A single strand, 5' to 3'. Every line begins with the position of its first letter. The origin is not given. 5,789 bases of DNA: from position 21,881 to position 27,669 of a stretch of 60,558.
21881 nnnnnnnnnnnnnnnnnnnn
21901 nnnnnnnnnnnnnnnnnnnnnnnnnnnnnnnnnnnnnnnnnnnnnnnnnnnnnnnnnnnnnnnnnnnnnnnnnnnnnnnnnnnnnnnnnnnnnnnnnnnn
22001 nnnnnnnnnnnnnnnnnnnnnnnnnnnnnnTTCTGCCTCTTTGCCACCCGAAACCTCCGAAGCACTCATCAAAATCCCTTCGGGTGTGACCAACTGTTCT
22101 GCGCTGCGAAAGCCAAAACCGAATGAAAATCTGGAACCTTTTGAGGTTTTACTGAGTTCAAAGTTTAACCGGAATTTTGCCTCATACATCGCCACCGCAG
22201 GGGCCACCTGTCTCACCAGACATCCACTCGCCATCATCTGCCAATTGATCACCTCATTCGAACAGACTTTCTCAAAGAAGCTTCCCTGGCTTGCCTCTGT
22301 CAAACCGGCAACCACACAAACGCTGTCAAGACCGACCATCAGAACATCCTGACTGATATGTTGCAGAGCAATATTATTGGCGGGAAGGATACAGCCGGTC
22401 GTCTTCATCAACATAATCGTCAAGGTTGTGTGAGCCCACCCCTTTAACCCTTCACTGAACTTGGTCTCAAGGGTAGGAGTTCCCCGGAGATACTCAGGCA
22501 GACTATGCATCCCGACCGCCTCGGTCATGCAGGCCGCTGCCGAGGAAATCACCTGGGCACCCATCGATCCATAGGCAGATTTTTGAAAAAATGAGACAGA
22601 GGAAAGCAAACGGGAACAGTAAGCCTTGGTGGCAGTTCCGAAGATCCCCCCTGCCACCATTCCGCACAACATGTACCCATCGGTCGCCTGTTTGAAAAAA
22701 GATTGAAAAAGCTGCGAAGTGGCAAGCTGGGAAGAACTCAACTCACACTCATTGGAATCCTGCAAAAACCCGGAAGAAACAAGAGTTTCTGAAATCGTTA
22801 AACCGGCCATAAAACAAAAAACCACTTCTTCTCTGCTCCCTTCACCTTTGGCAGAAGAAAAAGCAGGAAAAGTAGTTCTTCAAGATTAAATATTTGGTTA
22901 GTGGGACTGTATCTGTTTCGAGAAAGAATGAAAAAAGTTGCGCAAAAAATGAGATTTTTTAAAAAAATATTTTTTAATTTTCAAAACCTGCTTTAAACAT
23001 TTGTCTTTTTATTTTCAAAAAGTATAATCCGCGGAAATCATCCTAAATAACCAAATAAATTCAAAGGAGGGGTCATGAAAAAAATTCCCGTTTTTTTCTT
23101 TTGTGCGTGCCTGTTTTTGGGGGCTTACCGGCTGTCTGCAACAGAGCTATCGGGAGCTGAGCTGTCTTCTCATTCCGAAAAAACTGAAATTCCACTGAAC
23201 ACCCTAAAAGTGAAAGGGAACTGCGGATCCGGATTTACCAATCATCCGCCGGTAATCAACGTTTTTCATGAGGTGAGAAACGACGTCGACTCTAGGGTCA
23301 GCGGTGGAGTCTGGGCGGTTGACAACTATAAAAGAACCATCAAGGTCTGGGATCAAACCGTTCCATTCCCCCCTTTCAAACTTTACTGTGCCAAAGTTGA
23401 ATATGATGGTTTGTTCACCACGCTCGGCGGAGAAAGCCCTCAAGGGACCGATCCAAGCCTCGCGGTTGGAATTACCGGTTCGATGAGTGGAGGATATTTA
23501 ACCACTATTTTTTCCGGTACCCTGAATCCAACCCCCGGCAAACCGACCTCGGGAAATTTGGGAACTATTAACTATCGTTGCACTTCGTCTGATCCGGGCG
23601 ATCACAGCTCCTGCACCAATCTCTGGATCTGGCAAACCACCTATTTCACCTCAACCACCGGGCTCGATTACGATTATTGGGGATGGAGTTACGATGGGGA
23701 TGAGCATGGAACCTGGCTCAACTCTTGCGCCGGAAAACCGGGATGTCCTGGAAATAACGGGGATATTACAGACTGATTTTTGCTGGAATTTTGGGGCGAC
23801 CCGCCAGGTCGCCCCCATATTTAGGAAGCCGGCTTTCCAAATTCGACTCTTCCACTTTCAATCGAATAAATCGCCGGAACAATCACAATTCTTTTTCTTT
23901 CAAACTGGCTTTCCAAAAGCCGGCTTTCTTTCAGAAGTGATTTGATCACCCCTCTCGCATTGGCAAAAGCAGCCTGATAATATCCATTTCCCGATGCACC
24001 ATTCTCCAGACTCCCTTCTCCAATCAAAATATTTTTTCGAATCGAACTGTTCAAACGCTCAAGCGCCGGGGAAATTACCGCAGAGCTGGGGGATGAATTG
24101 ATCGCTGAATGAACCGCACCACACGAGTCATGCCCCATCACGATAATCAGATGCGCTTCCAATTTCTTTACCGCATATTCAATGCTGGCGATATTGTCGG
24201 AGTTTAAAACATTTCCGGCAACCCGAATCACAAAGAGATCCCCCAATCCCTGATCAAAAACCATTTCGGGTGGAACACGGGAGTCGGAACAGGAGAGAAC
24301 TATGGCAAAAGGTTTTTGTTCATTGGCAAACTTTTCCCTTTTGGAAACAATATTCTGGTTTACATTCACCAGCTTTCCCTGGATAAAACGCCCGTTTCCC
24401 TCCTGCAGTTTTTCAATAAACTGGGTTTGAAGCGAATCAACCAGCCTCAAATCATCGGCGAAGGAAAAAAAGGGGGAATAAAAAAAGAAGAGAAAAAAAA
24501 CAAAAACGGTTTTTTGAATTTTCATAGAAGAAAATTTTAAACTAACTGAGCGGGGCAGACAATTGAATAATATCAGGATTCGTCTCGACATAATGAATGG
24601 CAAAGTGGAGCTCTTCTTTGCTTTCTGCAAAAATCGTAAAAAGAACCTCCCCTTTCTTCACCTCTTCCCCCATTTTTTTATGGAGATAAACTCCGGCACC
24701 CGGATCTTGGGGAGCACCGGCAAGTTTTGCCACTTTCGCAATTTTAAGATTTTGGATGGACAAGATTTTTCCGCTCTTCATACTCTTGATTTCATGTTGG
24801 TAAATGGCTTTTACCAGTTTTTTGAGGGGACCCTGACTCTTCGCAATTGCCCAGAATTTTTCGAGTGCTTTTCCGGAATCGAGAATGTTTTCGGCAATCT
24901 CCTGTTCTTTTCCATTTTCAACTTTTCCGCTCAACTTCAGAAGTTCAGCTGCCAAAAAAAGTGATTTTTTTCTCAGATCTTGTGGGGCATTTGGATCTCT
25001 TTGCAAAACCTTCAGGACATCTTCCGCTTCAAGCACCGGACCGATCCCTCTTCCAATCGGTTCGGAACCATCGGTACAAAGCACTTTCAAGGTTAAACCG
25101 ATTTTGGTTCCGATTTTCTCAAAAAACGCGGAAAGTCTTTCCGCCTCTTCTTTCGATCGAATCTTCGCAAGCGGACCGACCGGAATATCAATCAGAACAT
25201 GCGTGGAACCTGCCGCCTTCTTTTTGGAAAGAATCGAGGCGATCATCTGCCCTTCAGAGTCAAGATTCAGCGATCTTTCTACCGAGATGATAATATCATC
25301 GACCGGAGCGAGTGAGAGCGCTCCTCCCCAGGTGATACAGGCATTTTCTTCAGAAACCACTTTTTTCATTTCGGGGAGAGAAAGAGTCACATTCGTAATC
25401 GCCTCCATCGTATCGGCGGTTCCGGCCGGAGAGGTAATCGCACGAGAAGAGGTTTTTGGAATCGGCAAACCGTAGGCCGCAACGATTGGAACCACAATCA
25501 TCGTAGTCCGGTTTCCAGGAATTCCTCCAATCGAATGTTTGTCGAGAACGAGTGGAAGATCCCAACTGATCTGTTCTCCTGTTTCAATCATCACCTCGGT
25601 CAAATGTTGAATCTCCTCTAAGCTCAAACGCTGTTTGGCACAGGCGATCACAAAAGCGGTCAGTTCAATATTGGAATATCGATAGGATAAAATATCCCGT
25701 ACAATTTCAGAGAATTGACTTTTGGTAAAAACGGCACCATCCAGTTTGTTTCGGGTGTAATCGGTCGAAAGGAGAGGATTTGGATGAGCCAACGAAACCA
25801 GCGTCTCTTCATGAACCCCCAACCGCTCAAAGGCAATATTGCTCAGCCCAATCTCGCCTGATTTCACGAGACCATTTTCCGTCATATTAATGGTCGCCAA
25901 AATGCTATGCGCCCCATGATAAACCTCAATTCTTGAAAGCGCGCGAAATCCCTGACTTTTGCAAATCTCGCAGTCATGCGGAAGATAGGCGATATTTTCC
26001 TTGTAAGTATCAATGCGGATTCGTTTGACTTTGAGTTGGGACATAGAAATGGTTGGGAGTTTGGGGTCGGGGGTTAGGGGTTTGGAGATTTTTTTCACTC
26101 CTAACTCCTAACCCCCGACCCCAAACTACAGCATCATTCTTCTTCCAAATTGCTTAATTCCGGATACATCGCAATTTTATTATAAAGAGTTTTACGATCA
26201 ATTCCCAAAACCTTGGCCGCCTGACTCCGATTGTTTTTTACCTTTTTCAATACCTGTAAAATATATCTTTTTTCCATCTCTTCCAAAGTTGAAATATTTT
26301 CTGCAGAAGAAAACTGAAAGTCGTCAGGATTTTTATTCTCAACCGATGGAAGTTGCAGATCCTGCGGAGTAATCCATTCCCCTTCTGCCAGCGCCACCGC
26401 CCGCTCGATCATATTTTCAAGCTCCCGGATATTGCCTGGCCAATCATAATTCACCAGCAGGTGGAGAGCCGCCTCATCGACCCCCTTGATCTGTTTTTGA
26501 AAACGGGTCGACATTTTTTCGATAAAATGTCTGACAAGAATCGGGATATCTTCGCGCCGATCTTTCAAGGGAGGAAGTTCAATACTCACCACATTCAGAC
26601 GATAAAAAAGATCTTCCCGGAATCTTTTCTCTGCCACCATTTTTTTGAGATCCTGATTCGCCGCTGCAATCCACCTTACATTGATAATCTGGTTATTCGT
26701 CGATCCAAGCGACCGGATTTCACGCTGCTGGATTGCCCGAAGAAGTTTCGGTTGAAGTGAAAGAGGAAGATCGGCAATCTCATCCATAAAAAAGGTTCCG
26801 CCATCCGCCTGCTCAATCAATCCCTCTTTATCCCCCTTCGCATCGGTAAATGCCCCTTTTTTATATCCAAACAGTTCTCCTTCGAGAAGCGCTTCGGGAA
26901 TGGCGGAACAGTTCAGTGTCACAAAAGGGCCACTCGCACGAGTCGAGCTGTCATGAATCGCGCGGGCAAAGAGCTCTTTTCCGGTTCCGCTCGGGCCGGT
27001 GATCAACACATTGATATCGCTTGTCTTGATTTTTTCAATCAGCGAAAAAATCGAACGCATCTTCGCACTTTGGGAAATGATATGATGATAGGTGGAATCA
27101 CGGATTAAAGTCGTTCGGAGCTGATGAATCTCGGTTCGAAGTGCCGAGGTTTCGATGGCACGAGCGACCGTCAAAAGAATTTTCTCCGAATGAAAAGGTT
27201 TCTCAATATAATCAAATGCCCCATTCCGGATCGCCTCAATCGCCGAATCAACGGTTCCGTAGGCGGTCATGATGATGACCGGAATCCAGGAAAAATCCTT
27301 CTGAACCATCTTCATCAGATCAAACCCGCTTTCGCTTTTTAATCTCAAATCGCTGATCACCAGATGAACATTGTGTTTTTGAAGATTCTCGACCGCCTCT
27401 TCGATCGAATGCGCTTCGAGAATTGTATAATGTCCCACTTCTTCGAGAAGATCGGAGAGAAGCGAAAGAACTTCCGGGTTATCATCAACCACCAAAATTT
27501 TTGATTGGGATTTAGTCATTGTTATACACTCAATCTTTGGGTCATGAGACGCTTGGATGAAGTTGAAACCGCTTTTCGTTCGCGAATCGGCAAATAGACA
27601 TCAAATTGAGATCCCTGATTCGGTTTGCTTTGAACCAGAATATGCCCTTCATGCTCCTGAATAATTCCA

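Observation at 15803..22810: Giant single-chain BC-CT carboxylase-like protein with a novel N-terminal region and no visible biotin carrier domain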

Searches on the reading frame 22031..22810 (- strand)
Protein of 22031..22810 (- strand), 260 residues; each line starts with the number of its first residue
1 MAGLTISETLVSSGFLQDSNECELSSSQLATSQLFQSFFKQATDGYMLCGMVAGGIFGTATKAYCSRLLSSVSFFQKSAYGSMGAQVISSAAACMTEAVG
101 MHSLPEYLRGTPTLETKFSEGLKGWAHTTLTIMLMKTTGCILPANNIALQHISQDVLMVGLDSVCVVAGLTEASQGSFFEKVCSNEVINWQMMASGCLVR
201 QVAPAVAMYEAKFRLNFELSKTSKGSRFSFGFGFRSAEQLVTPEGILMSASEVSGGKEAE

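Call 64: find_homologous_proteins(query=A5, max_evalue=0.00001)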
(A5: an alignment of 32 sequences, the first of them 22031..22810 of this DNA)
Query A5 (32 sequences) (260 aa, profile of the alignment): 43 proteins with E <= 0.00001 among 8000 candidates.
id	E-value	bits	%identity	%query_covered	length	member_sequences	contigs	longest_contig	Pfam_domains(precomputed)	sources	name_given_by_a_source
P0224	1.6e-78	282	25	72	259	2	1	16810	-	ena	-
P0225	4.5e-78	280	28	80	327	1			-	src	-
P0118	4.7e-78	280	25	78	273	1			-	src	-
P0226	3.4e-77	277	25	75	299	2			-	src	-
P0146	3.5e-76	274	28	82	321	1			-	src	-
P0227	1.3e-75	272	29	87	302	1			-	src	-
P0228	2.2e-73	265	29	71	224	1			-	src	-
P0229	7.0e-73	263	26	71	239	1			-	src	-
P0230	8.0e-73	263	25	73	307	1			-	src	-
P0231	1.5e-72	262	27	78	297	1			-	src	-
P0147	2.0e-71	258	29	83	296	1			-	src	-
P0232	2.9e-71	258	27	85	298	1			-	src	-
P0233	2.6e-70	255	28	65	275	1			-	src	-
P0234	3.1e-70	254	30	62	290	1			-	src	-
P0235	6.7e-70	253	27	72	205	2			-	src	-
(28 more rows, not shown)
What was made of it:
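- Tried and rejected: It returned mostly short unnamed fragments (call 64).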

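Call 69: predict_structure(alignment_id=A5)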
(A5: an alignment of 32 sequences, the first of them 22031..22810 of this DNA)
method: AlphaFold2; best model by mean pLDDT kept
length: 260 residues; sequences in the alignment: 32
mean_pLDDT: 79.7   pTM: 0.72
mean pLDDT of the five models: 79.7, 77.4, 77.2, 76.3, 76.3
residues with pLDDT >= 90: 108; 70-90: 85; 50-70: 27; < 50: 40
segments of 3 or more residues with pLDDT < 50: 1-14, 233-242, 245-249, 254-260
pLDDT, mean of each block of 10 residues (from residue 1): 45 51 80 86 90 94 92 89 91 95 91 65 90 90 87 93 95 91 89 90 90 84 62 49 48 46
secondary structure, 60 per line:
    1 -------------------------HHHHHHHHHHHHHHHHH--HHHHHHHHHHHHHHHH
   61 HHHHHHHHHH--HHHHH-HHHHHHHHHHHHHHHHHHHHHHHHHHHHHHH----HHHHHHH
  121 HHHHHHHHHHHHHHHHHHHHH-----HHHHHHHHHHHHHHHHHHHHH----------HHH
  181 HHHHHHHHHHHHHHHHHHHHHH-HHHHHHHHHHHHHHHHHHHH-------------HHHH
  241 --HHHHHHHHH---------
elements in order: H26-42 H45-70 H73-77 H79-109 H114-141 H147-167 H178-202 H204-223 H237-240 H243-251
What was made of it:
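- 21722..22135 (-): Linker (aa 226-363), low complexity and predicted disordered at its start. It ends in the conserved pre-BC motif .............. pLDDT <50 after aa ~233 (call 69).
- The N-domain is joined by a long disordered linker, like a swinging arm (call 69). It is all-alpha, unlike the biotinyl/lipoyl fold (call 69).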

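Call 71: fold_search(model_id=the predicted structure, library=pdb)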
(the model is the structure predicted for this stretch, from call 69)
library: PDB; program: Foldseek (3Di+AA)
matches with E <= 10: 266; with E <= 0.001: 0
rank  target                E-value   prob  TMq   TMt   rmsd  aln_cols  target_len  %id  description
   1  1o5h_B                3.0e-01  0.33  0.18  0.22  17.6       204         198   12  Crystal structure of formiminotetrahydrofolate cyclodeaminase (TM1560) from Thermotoga maritima at 2.80 A resolution (released 2003-09-30)
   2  1o5h_A                3.6e-01  0.33  0.18  0.22  17.6       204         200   13  Crystal structure of formiminotetrahydrofolate cyclodeaminase (TM1560) from Thermotoga maritima at 2.80 A resolution (released 2003-09-30)
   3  3ez0_D                6.2e-01  0.11  0.15  0.18  17.5       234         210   13  Crystal structure of protein of unknown function with ferritin-like fold (YP_832262.1) from Arthrobacter sp. FB24 at 2 (released 2008-11-25)
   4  3qe6_A                7.5e-01  0.10  0.14  0.13  34.5       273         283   12  Mouse PACSIN 3 F-BAR domain structure (released 2012-01-25)
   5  7zdc_D                8.2e-01  0.10  0.16  0.08  27.5       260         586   10  IF(heme/confined) conformation of CydDC in ADP(CydD) bound state (Dataset-3) (released 2023-04-19)
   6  1vf5_A                1.0e+00  0.11  0.16  0.19  15.3       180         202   13  Crystal Structure of Cytochrome b6f Complex from M.laminosus (released 2004-04-20)
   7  6iko_B                1.1e+00  0.10  0.15  0.14  36.7       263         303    9  Crystal structure of mouse GAS7cb (released 2019-10-16)
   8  9vdk                  1.3e+00  0.15  0.20  0.08  15.0       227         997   10  Cryo-EM structure of human ATP9A in BeF-bound E2P state open form (released 2025-09-03)
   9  1i4l_A                1.5e+00  0.07  0.12  0.16  22.1       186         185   13  CRYSTAL STRUCTURE ANALYSIS OF RAC1-GDP IN COMPLEX WITH ARFAPTIN (P41) (released 2001-05-16)
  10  5jy3_C                1.6e+00  0.21  0.28  0.31  19.4       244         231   10  CRYSTAL STRUCTURE OF LXRbeta (NUCLEAR RECEPTOR SUBFAMILY 1, GROUP H, MEMBER 2) COMPLEXED WITH BMS-852927 (released 2016-11-02)
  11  6m6u_D                1.6e+00  0.18  0.18  0.29  12.1       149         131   11  Crystal structure the toxin-antitoxin MntA-HpeT mutant-D39ED41E (released 2020-09-30)
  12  7xge_A                1.6e+00  0.10  0.16  0.21  22.5       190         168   10  Crystal structure of MCL-1 in complex with computationally designed inhibitor protein (released 2022-07-20)
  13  7zdb_D                1.6e+00  0.08  0.17  0.10  18.6       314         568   11  IF(heme/bound) conformation of CydDC in ADP+Pi(CydC)/ATP(CydD) bound state (Dataset-2) (released 2023-04-19)
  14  3hah_B                1.6e+00  0.06  0.14  0.14  32.7       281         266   12  Crystal structure of human PACSIN1 F-BAR domain (C2 lattice) (released 2009-06-16)
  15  7eja_R                1.6e+00  0.09  0.17  0.16  21.6       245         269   12  Structure of the alpha2A-adrenergic receptor GoA signaling complex bound to dexmedetomidine (released 2022-04-13)
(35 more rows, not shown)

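Call 94: fold_search(model_id=the predicted structure, library=viral)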
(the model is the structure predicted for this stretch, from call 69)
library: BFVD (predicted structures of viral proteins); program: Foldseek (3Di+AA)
matches with E <= 10: 247; with E <= 0.001: 0
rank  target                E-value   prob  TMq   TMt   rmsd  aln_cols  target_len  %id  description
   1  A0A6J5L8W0            2.5e-01  0.14  0.14  0.12  30.5       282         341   10  Flagellar basal-body/hook protein, C-terminal domain containing protein [uncultured Caudovirales phage]
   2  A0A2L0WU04            3.8e-01  0.23  0.20  0.19  19.5       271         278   11  Ac124 [Oxyplax ochracea nucleopolyhedrovirus]
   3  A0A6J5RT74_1          4.0e-01  0.21  0.20  0.07  21.7       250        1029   13  Tape measure protein [uncultured Caudovirales phage]
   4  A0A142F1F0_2          4.5e-01  0.16  0.17  0.08  29.7       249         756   14  Putative tail fiber protein [Bacillus phage Shbh1]
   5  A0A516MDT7            6.0e-01  0.20  0.19  0.23  25.4       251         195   10  (no name in the UniProt tables at hand)
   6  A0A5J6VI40            7.2e-01  0.35  0.25  0.24  26.3       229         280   11  Uncharacterized protein [Megaviridae environmental sample]
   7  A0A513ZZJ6            8.6e-01  0.10  0.16  0.15  28.6       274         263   11  (no name in the UniProt tables at hand)
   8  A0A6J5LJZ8            8.6e-01  0.09  0.14  0.08  31.3       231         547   15  Uncharacterized protein [uncultured Caudovirales phage]
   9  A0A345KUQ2            9.0e-01  0.35  0.24  0.37  15.4       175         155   11  (no name in the UniProt tables at hand)
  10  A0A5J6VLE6            9.5e-01  0.23  0.25  0.29  17.3       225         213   11  Uncharacterized protein [Megaviridae environmental sample]
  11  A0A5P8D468            1.0e+00  0.06  0.13  0.14  26.0       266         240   12  DUF7217 domain-containing protein [Pectobacterium phage Wc4]
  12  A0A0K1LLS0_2          1.1e+00  0.21  0.26  0.09  27.5       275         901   16  Tape measure protein [Caulobacter phage Sansa]
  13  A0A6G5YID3            1.1e+00  0.16  0.19  0.22  22.7       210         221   10  (no name in the UniProt tables at hand)
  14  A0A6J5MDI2            1.1e+00  0.13  0.17  0.21  21.8       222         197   11  Uncharacterized protein [uncultured Caudovirales phage]
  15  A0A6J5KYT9            1.1e+00  0.08  0.15  0.10  31.2       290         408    9  Uncharacterized protein [uncultured Caudovirales phage]
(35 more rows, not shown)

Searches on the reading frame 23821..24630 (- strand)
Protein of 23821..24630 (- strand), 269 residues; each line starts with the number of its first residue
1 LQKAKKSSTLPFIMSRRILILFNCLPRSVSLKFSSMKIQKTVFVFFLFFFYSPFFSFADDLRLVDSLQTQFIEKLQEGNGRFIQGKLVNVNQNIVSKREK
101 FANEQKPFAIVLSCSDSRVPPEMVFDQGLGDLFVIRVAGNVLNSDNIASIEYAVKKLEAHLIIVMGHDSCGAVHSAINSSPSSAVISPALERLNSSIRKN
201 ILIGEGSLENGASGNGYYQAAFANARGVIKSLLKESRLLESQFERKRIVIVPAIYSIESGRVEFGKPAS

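Call 8: search_protein_families(library=pfam, proteins=[window:23821-24630:-], max_evalue=0.001)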
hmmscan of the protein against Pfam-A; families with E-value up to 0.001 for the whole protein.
window:23821-24630:- (269 aa): 1 family
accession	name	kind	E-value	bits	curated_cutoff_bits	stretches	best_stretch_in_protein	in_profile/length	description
PF00484.24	Pro_CA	-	7.1e-35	121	25.7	1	109-262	1-156/156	Carbonic anhydrase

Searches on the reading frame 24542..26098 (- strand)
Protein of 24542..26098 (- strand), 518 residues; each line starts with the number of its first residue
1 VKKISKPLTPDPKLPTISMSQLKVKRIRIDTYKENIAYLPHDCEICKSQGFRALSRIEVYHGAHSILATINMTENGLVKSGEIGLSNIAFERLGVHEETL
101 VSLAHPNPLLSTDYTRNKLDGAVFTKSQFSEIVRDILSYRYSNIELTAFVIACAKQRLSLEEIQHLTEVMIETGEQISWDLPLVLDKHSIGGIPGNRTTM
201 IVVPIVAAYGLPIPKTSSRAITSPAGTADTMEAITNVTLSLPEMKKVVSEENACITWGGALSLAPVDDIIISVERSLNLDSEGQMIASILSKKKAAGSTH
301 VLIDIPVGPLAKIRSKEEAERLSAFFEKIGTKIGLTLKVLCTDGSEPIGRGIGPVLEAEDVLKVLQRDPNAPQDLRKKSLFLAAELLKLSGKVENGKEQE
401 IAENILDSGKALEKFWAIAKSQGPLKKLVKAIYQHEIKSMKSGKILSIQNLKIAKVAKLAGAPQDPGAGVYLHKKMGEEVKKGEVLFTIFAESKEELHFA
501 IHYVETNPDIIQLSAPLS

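Call 8: search_protein_families(library=pfam, proteins=[window:24542-26098:-], max_evalue=0.001)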
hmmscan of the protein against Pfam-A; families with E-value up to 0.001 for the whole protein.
window:24542-26098:- (518 aa): 3 families
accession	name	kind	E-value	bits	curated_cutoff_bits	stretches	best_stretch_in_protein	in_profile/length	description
PF07831.19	PYNP_C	-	1.3e-12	47.6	27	1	447-506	4-70/75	Pyrimidine nucleoside phosphorylase C-terminal domain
PF00591.27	Glycos_transf_3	-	6e-12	46.2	27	1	184-412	4-253/253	Glycosyl transferase family, a/b domain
PF02885.22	Glycos_trans_3N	-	1.5e-09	37.9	26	1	113-174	2-63/63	Glycosyl transferase family, helical bundle domain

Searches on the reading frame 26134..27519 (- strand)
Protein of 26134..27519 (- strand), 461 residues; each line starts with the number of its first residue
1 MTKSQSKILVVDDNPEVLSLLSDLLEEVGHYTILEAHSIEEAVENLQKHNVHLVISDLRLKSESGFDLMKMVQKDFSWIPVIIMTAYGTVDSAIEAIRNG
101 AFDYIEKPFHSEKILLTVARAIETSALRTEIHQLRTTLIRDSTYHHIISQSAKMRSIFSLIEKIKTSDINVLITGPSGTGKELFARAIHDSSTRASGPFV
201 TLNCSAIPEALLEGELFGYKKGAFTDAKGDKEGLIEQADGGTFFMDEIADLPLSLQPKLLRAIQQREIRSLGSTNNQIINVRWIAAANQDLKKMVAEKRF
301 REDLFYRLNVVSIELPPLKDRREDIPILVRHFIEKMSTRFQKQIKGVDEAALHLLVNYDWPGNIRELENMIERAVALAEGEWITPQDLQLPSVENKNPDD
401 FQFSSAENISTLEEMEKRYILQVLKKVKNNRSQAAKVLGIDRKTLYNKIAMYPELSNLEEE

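Call 8: search_protein_families(library=pfam, proteins=[window:26134-27519:-], max_evalue=0.001)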
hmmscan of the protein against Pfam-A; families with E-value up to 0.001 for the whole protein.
window:26134-27519:- (461 aa): 9 families
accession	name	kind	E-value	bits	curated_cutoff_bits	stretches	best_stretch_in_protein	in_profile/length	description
PF00158.32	Sigma54_activat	-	7.5e-68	227.9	20.2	1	147-314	1-168/168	Sigma-54 interaction domain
PF25601.1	AAA_lid_14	-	2.5e-28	98.2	27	1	319-395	1-77/87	AAA+ ATPase lid domain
PF00072.30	Response_reg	-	5.1e-27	94.7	30.2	1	8-117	1-109/111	Response regulator receiver domain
PF14532.12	Sigma54_activ_2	-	1.6e-24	87.2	25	1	149-318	2-138/138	Sigma-54 interaction domain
PF02954.25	HTH_8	-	4.4e-14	52.4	22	1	411-451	1-41/42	Bacterial regulatory protein, Fis family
PF20161.5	VpsR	-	6e-06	26.4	23.7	1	21-118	23-120/121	VpsR domain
PF07728.20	AAA_5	-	2.6e-05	24.7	22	1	170-289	1-123/139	AAA domain (dynein-related subfamily)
PF00004.35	AAA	-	6.4e-05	23.9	21.2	1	171-289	1-110/131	ATPase family associated with various cellular activities (AAA)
PF13191.12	AAA_16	-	0.00094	20.2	32.6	0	153-213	8-75/167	AAA ATPase domain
